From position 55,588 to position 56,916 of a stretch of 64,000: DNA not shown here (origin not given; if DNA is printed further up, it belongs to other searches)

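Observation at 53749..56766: NicD/NicX-like 2,5-dihydroxypyridine ring-opening module behind a permease and an ACAD-fold flavoenzyme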

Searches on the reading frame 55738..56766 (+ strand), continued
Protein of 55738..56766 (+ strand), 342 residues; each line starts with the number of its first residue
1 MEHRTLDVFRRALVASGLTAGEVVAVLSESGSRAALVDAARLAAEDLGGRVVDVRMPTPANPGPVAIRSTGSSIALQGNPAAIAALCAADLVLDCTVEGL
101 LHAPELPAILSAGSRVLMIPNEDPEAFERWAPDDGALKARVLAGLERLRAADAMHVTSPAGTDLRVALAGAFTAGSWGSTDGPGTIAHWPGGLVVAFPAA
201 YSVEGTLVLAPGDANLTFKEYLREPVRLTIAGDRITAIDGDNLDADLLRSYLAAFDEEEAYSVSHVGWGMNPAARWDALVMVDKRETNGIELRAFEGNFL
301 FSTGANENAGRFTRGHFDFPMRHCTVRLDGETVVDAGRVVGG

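Call 12: find_related_loci(query=window:55738-56766:+, collection=genome_contigs, flank=10000)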
Query window:55738-56766:+ (342 aa) in genome_contigs; peptide patterns used: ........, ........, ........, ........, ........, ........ (x = any residue, [..] = any of these).
355 stretches matched a pattern; 39 encode a relative of the query (tblastn E <= 1e-3); 39 distinct loci.
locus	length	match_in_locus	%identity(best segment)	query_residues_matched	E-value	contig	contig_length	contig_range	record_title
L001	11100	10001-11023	93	1-341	0e+0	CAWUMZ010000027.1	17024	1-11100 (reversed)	MAG: uncultured bacterium isolate SRR1522964_binner123_21_1705335400 genome assembly, contig: ERZ11849542.446, whole gen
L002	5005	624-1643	92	1-340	0e+0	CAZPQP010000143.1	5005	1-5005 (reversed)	MAG TPA_asm: uncultured Bifidobacterium sp. isolate binchicken_co298_71 genome assembly, contig: NODE_35803_length_5005_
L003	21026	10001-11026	91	1-342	0e+0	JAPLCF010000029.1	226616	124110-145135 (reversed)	MAG: Actinomycetota bacterium isolate LacPavin_0818_WC50_MAG_67_13 LacPavin_0818_WC50_scaffold_156015, whole genome shot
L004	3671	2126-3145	90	1-340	0e+0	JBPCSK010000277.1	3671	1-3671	MAG: Gaiellales bacterium S1Ck117_1412507_flag_1_multi_3.0000_len_3671, whole genome shotgun sequence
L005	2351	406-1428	90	1-341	0e+0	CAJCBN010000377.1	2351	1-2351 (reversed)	MAG: uncultured actinobacterium isolate Loc081215-4m_bin-1677 genome assembly, contig: bin-1677:377/520, whole genome sh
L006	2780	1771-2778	92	1-336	0e+0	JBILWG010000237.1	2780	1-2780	MAG: Gaiellales bacterium isolate ME2018-09-14_3300042561_group8_bin152 Rohwer_bin385_scaffold_77701_c1, whole genome sh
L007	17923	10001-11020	91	1-340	0e+0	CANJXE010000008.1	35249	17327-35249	MAG: Actinobacteria bacterium isolate RH-23may17-757 genome assembly, contig: RH-23may17-C8511, whole genome shotgun seq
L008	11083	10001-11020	82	1-340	0e+0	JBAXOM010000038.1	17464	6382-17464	MAG: Thermoleophilia bacterium isolate ELA505 MAG505_38, whole genome shotgun sequence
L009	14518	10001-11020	82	1-340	0e+0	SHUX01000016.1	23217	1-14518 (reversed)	MAG: Thermoleophilia bacterium isolate Baikal-deep-G21 BACOMB-C10345, whole genome shotgun sequence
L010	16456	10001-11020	82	1-340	0e+0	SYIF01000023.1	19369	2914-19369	MAG: Actinomycetota bacterium isolate F1-60-MAGs149 F1-60__c112286, whole genome shotgun sequence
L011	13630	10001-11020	87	1-340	0e+0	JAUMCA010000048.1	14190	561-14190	MAG: Thermoleophilia bacterium isolate P_THER2 NODE_9813_length_14190_cov_1.661310, whole genome shotgun sequence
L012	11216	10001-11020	87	1-340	0e+0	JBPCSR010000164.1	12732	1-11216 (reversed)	MAG: Gaiellales bacterium S1Ck117_883248_flag_1_multi_7.3603_len_12732, whole genome shotgun sequence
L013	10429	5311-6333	82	1-341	3e-179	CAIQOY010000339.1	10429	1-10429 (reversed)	MAG: uncultured actinobacterium isolate LaPlata-b_bin-0125 genome assembly, contig: bin-0125:339/408, whole genome shotg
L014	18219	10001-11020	82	1-340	7e-179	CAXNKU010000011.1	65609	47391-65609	MAG: Gaiellales bacterium isolate ME-04may21-LR-75 genome assembly, contig: ME-04may21-LR-C1233, whole genome shotgun se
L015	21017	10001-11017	84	1-339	8e-177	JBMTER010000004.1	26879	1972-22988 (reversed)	MAG: Gaiellales bacterium isolate LKB_V2_S15_100percent_par_LKB_V2_S15_metabat.135 NODE_955_length_26879_cov_5.313525, w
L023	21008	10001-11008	59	3-340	6e-119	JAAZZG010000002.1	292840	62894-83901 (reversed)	MAG: Acidimicrobiales bacterium isolate bin95s NODE_2_length_292840_cov_44.627676, whole genome shotgun sequence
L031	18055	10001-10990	59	7-341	4e-115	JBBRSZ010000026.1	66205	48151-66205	MAG: Burkholderiales bacterium isolate La2_metabat2.163 La2_metabat2.163_K_3850515L66205_cov_31.9953, whole genome shotg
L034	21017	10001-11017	54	1-340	6e-113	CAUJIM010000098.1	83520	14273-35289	MAG: Pseudomonadota bacterium isolate KLAP71 genome assembly, contig: KLAP71_883722, whole genome shotgun sequence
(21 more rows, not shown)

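Call 17: search_protein_families(library=pfam, proteins=[L023:3367-4779:-, L023:4759-5709:+, L023:5752-7173:-, L023:11068-11988:+, L023:11095-12426:-, L023:14422-15783:-, L023:15800-16321:+, L023:16318-17700:+, L023:17774-18658:+, L023:1686-2732:-])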
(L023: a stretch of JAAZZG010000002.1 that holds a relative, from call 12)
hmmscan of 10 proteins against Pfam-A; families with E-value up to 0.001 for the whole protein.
L023:3367-4779:- (470 aa): 1 family
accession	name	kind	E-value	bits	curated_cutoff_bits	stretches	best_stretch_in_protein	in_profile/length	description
PF01425.27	Amidase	-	9.2e-94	315.4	27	1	26-449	1-445/445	Amidase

L023:4759-5709:+ (316 aa): 4 families
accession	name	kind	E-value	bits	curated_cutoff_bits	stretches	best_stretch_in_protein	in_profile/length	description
PF00561.26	Abhydrolase_1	-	1.2e-25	91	25.8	1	43-293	1-239/245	alpha/beta hydrolase fold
PF12697.13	Abhydrolase_6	-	2.1e-14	55.2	26.3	1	50-295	6-206/217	Alpha/beta hydrolase family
PF12146.15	Hydrolase_4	-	2.3e-13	50.4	27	2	249-294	187-234/239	Serine aminopeptidase, S33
PF08386.16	Abhydrolase_4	-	2.1e-05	25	21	1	251-294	32-75/103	TAP-like protein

L023:5752-7173:- (473 aa): 2 families
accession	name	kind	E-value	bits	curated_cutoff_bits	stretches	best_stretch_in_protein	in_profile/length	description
PF00171.27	Aldedh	-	5.7e-141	470.6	23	1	20-467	9-459/461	Aldehyde dehydrogenase family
PF05893.19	LuxC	-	5.3e-05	22.7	21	1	101-310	51-260/401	Acyl-CoA reductase (LuxC)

L023:11068-11988:+ (306 aa): 0 families

L023:11095-12426:- (443 aa): 1 family
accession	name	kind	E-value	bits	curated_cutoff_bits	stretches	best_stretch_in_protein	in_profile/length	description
PF00067.27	p450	-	5e-22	78.8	22.8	1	79-413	49-430/462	Cytochrome P450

L023:14422-15783:- (453 aa): 1 family
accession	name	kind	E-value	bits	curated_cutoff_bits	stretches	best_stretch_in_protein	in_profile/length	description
PF00120.29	Gln-synt_C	-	2.4e-74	250.9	24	1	112-432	3-337/344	Glutamine synthetase, catalytic domain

L023:15800-16321:+ (173 aa): 4 families
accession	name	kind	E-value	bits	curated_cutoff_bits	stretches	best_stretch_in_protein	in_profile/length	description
PF01047.28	MarR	-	1.9e-12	47.3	24.6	1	60-118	1-59/59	MarR family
PF12802.13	MarR_2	-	1.1e-05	25.9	27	1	82-117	26-61/61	MarR family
PF01638.23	HxlR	-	5.7e-05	23.3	20.8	1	62-130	6-73/91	HxlR-like helix-turn-helix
PF13463.12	HTH_27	-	0.0003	21.4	22.2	1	87-126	29-68/68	Winged helix DNA-binding domain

L023:16318-17700:+ (460 aa): 2 families
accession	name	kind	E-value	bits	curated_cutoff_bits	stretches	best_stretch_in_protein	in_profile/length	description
PF00282.25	Pyridoxal_deC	-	2.3e-52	178.4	27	1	65-398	28-373/375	Pyridoxal-dependent decarboxylase conserved domain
PF01212.27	Beta_elim_lyase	-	2.1e-05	24.4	27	1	181-299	86-206/288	Beta-eliminating lyase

L023:17774-18658:+ (294 aa): 1 family
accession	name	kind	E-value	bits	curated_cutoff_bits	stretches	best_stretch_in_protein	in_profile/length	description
PF02900.23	LigB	-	1.4e-27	96.9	26.3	1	7-268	2-259/269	Catalytic LigB subunit of aromatic ring-opening dioxygenase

L023:1686-2732:- (348 aa): 1 family
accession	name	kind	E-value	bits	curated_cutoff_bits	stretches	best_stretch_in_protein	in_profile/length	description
PF00491.26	Arginase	-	5.1e-93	312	22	1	67-339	2-280/280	Arginase family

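Call 28: search_protein_families(library=ncbifam, proteins=[L023:7199-8791:+, L023:5752-7173:-, L023:3367-4779:-, L023:16318-17700:+, L023:17774-18658:+, L023:13258-14145:+, L023:18550-19539:+, L023:8788-9957:+], max_evalue=1e-10)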
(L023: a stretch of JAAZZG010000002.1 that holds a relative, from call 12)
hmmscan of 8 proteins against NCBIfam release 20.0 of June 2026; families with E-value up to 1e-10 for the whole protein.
L023:7199-8791:+ (530 aa): 39 families (the best 25 are shown)
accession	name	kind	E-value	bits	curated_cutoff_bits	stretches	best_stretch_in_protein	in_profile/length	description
TIGR02299.1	HpaE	equivalog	1.5e-137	459.1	638.35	1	51-527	2-479/488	5-carboxymethyl-2-hydroxymuconate semialdehyde dehydrogenase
TIGR03216.1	OH_muco_semi_DH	equivalog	4.9e-118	394.8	693.25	1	51-525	2-480/481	2-hydroxymuconic semialdehyde dehydrogenase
TIGR01804.1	BADH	equivalog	1.7e-114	382.9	668.6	1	75-520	24-467/467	betaine-aldehyde dehydrogenase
NF009725.0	PRK13252.1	equivalog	3.5e-108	362.1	593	1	51-525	8-480/488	betaine-aldehyde dehydrogenase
NF010000.0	PRK13473.1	subfamily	3.8e-106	355.6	615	1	74-517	27-465/475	aminobutyraldehyde dehydrogenase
NF007352.0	PRK09847.1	equivalog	4.3e-99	332.3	850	1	62-524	34-491/495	aldehyde dehydrogenase PuuC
NF045736.1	PaDhStyDRhodo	equivalog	5.5e-98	328.6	800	1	51-520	4-473/479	phenylacetaldehyde dehydrogenase StyD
NF045735.1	PaDhStyDPseudo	equivalog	6e-93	312.1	850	1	63-524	18-481/483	phenylacetaldehyde dehydrogenase StyD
NF050026.1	AcaldDHExaC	equivalog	1e-90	304.8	900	1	48-524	14-493/503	acetaldehyde dehydrogenase ExaC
NF006916.0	PRK09407.1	equivalog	1.6e-89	300.9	521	1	65-522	36-490/526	succinic semialdehyde dehydrogenase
TIGR01780.1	SSADH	subfamily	2.8e-86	290.2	646.35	1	77-516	10-444/448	succinate-semialdehyde dehydrogenase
TIGR03374.1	ABALDH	equivalog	7.2e-84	282.3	909.3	1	75-514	27-461/472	aminobutyraldehyde dehydrogenase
NF042993.1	AlphKGSA_gudD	equivalog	1.2e-83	281.5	770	1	53-524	7-480/481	alpha-ketoglutaric semialdehyde dehydrogenase GucD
NF052305.1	DioxValDhHalo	equivalog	1.4e-82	278.1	750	1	51-522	6-479/483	2,5-dioxovalerate dehydrogenase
NF002852.0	PRK03137.1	subfamily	2e-78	264.4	648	1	51-522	38-510/514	L-glutamate gamma-semialdehyde dehydrogenase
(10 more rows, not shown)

L023:5752-7173:- (473 aa): 40 families (the best 25 are shown)
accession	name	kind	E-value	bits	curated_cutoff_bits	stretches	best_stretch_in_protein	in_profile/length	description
NF040648.1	lactal_redase_Meth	equivalog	5.2e-132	441.1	650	1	7-472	1-463/463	lactaldehyde dehydrogenase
NF047626.1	SulfactDhSafD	equivalog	2.2e-104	350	700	1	21-470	4-453/454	sulfoacetaldehyde dehydrogenase SafD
NF010000.0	PRK13473.1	subfamily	5.4e-104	348.5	615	1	5-471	4-472/475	aminobutyraldehyde dehydrogenase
TIGR03250.1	PhnAcAld_DH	equivalog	5e-100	335.4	635.65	1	7-461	6-460/472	phosphonoacetaldehyde dehydrogenase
NF006916.0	PRK09407.1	equivalog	2.7e-97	326.6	521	1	13-468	29-489/526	succinic semialdehyde dehydrogenase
TIGR02299.1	HpaE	equivalog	2e-95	320.2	638.35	1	10-471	6-476/488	5-carboxymethyl-2-hydroxymuconate semialdehyde dehydrogenase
NF009725.0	PRK13252.1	equivalog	2.1e-94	316.7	593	1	14-470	16-478/488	betaine-aldehyde dehydrogenase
TIGR01804.1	BADH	equivalog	3.2e-92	309.4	668.6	1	16-465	11-465/467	betaine-aldehyde dehydrogenase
NF045735.1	PaDhStyDPseudo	equivalog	7.6e-92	308.5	850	1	6-471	4-481/483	phenylacetaldehyde dehydrogenase StyD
TIGR01780.1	SSADH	subfamily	2.4e-90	303.6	646.35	1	22-465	1-446/448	succinate-semialdehyde dehydrogenase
TIGR03216.1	OH_muco_semi_DH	equivalog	2.6e-88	296.7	693.25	1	12-471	8-479/481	2-hydroxymuconic semialdehyde dehydrogenase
NF040869.1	G3PDH_Arch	equivalog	8e-87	292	780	1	11-470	26-490/502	NADP-dependent glyceraldehyde-3-phosphate dehydrogenase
NF052305.1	DioxValDhHalo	equivalog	2e-84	284.2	750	1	18-451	20-459/483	2,5-dioxovalerate dehydrogenase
NF045736.1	PaDhStyDRhodo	equivalog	1.5e-80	271.1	800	1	23-471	23-477/479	phenylacetaldehyde dehydrogenase StyD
TIGR03374.1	ABALDH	equivalog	4.7e-80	269.7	909.3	1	6-471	4-471/472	aminobutyraldehyde dehydrogenase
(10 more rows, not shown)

L023:3367-4779:- (470 aa): 26 families (the best 25 are shown)
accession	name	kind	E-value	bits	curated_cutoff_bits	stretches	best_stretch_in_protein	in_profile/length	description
NF005687.0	PRK07487.1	subfamily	2.3e-128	428.9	428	1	2-468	2-465/468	amidase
NF004816.0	PRK06170.1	equivalog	8.2e-89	298.5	503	1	9-458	13-481/493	amidase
NF004815.0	PRK06169.1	equivalog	1.6e-72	244.6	506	1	7-460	9-460/471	amidase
NF005686.0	PRK07486.1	subfamily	5.2e-66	223.3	465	1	2-454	8-468/486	amidase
NF009119.0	PRK12470.1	equivalog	1.8e-61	208.6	498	1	14-460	15-453/462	amidase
NF004717.0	PRK06061.1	equivalog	3.6e-61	207.3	498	1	11-458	20-466/483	amidase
NF005688.0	PRK07488.1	equivalog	6.6e-60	203.4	532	1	5-458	8-465/474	indoleacetamide hydrolase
NF006631.0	PRK09201.1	equivalog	8.1e-58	196.3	461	1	11-253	10-246/466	AtzE family amidohydrolase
NF005450.0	PRK07042.1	equivalog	6.6e-57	193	458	1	9-464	8-457/464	amidase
TIGR02715.1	amido_AtzE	subfamily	5.3e-55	187.2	425.75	1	14-252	6-238/452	AtzE family amidohydrolase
NF005899.0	PRK07869.1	equivalog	1.3e-50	172.5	418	1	4-460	11-463/471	amidase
TIGR00132.1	gatA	equivalog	1.2e-48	166.1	481.1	1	17-307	5-292/466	Asp-tRNA(Asn)/Glu-tRNA(Gln) amidotransferase subunit GatA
NF005460.0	PRK07056.1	subfamily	9.4e-43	146.8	447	1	16-309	16-302/457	amidase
NF006043.0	PRK08186.1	subfamily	3.7e-41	141.2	487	1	12-458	11-447/600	allophanate hydrolase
NF006006.0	PRK08137.1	equivalog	1.6e-39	136.2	534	1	12-260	38-287/529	amidase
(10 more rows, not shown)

L023:16318-17700:+ (460 aa): 3 families
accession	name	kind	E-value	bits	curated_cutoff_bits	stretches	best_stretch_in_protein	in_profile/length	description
NF052646.1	DABADecarRhbB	equivalog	5.1e-48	163.9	900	1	51-455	72-479/491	L-2,4-diaminobutyrate decarboxylase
TIGR03799.1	NOD_PanD_pyr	equivalog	3.6e-23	81.8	606.1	1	179-397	219-435/522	pyridoxal-dependent aspartate 1-decarboxylase PanP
TIGR03812.1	tyr_de_CO2_Arch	equivalog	1.2e-22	80.3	299.4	1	112-399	55-326/375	tyrosine decarboxylase MfnA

L023:17774-18658:+ (294 aa): 1 family
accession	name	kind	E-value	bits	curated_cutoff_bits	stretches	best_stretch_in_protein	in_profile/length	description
TIGR02298.1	HpaD_Fe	equivalog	1.3e-40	139.6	315.95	1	1-284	3-283/284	3,4-dihydroxyphenylacetate 2,3-dioxygenase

L023:13258-14145:+ (295 aa): 6 families
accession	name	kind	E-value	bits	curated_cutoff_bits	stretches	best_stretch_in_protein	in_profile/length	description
TIGR02303.1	HpaG-C-term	equivalog_domain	6.5e-62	209.2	276.4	1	19-257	3-244/245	4-hydroxyphenylacetate degradation bifunctional isomerase/decarboxylase, C-terminal subunit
NF009399.0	PRK12764.1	equivalog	3.9e-60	204.3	444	1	53-282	16-252/501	fumarylacetoacetate hydrolase family protein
NF011750.0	PRK15203.1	equivalog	1.6e-44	152.4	811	1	42-257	206-424/429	4-hydroxyphenylacetate degradation bifunctional isomerase/decarboxylase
NF053535.1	DhyDRhmHlse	equivalog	1.4e-32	113.1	500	1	52-256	64-279/284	2,4-didehydro-3-deoxy-L-rhamnonate hydrolase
TIGR02305.1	HpaG-N-term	equivalog_domain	2e-26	92.8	228.65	1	78-255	28-205/205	4-hydroxyphenylacetate degradation bifunctional isomerase/decarboxylase, N-terminal subunit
NF007967.0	PRK10691.1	equivalog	4e-25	88.4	201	1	59-249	17-213/219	fumarylacetoacetate hydrolase family protein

L023:18550-19539:+ (329 aa): 6 families
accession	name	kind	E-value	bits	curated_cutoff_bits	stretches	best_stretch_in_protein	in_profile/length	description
NF053535.1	DhyDRhmHlse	equivalog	4e-56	190.4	500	1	57-325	15-280/284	2,4-didehydro-3-deoxy-L-rhamnonate hydrolase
TIGR02303.1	HpaG-C-term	equivalog_domain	9.8e-44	149.6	276.4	1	99-324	26-243/245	4-hydroxyphenylacetate degradation bifunctional isomerase/decarboxylase, C-terminal subunit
NF011750.0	PRK15203.1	equivalog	4.3e-36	124.6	811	1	116-328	222-427/429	4-hydroxyphenylacetate degradation bifunctional isomerase/decarboxylase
NF009399.0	PRK12764.1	equivalog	1.4e-27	96.9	444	1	114-315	19-211/501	fumarylacetoacetate hydrolase family protein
NF007967.0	PRK10691.1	equivalog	2.3e-24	85.9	201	1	118-295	18-198/219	fumarylacetoacetate hydrolase family protein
TIGR02305.1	HpaG-N-term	equivalog_domain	3.2e-24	85.6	228.65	1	131-322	23-204/205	4-hydroxyphenylacetate degradation bifunctional isomerase/decarboxylase, N-terminal subunit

L023:8788-9957:+ (389 aa): 11 families
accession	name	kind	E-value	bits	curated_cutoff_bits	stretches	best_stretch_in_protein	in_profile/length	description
NF049984.1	Rv1679_FadE16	equivalog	2.8e-34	118.9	600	1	24-384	13-364/371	Rv1679 family acyl-CoA dehydrogenase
NF042439.1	SulpropCoADesulf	equivalog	1.6e-24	86.4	600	1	22-365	11-351/379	3-sulfinopropanoyl-CoA desulfinase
NF042972.1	AcrlCoAredClosAcrC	equivalog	4.7e-24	84.8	640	1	22-228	23-220/378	acryloyl-CoA reductase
TIGR04022.1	sulfur_SfnB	equivalog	4.3e-23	81.8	430.9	1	18-365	16-361/391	SfnB family sulfur acquisition oxidoreductase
NF045629.1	monooxsub_HsaA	equivalog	4.3e-21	75.1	450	0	150-228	113-193/383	3-hydroxy-9,10-secoandrosta-1,3,5(10)-triene-9,17-dione monooxygenase oxygenase subunit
NF043015.1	DibenthMonoxDszC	equivalog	3.7e-19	68.8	850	1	31-302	37-312/415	dibenzothiophene monooxygenase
NF043006.1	CyhCrbnylCoADH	equivalog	1.1e-17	64.1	650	1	22-364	22-355/380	cyclohexane-1-carbonyl-CoA dehydrogenase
NF045652.1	ProlPCPDhRedW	equivalog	1.6e-13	50.2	650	1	46-363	42-352/376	L-prolyl-[peptidyl-carrier protein] dehydrogenase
NF008997.0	PRK12341.1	equivalog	3.8e-12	45.9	537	1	29-365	31-357/382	acyl-CoA dehydrogenase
NF058590.1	AcCoDHFadEBacil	equivalog_domain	1.6e-11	43.4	600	0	45-232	63-239/586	acyl-CoA dehydrogenase FadE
NF045920.1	HphnlacHdxOX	equivalog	2.8e-11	43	650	0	14-227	3-193/384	p-hydroxyphenylacetate 3-hydroxylase oxygenase component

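Call 38: find_encoding_contigs(protein=P0025, flank=10000, max_places=2)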
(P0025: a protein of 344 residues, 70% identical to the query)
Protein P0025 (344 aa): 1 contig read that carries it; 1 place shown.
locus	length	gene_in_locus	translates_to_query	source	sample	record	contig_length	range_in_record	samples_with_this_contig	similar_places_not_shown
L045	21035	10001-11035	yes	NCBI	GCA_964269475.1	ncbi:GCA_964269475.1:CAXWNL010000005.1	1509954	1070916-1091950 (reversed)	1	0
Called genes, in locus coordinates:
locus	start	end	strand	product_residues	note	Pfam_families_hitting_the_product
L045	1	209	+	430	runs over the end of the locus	PF00171:Aldedh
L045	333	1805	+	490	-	PF00171:Aldedh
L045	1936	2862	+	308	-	PF00171:Aldedh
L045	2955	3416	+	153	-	PF00171:Aldedh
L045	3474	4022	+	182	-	PF03551:PadR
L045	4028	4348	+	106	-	-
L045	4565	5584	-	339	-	-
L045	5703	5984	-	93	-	-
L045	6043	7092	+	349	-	PF13439:Glyco_transf_4 (weak), PF00534:Glycos_transf_1, PF13692:Glyco_trans_1_4, PF13524:Glyco_trans_1_2 (faint)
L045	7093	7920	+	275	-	PF00892:EamA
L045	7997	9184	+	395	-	PF02771:Acyl-CoA_dh_N, PF02770:Acyl-CoA_dh_M, PF00441:Acyl-CoA_dh_1 (weak)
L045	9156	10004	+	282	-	PF00561:Abhydrolase_1, PF12146:Hydrolase_4, PF12697:Abhydrolase_6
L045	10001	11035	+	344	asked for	PF26233:NicX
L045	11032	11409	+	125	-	PF04304:DUF454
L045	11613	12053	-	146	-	PF02082:Rrf2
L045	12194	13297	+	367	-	PF04405:ScdA_N, PF01814:Hemerythrin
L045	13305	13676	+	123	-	-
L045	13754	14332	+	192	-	-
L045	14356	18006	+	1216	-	PF00384:Molybdopterin, PF28599:NarG_dom_V, PF01568:Molydop_binding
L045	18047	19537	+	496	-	PF12797:Fer4_2 (faint), PF12838:Fer4_7 (weak), PF13237:Fer4_10, PF13247:Fer4_11, PF14711:Nitr_red_bet_C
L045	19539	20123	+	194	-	PF02613:Nitrate_red_del (weak)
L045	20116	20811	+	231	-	PF02665:Nitrate_red_gam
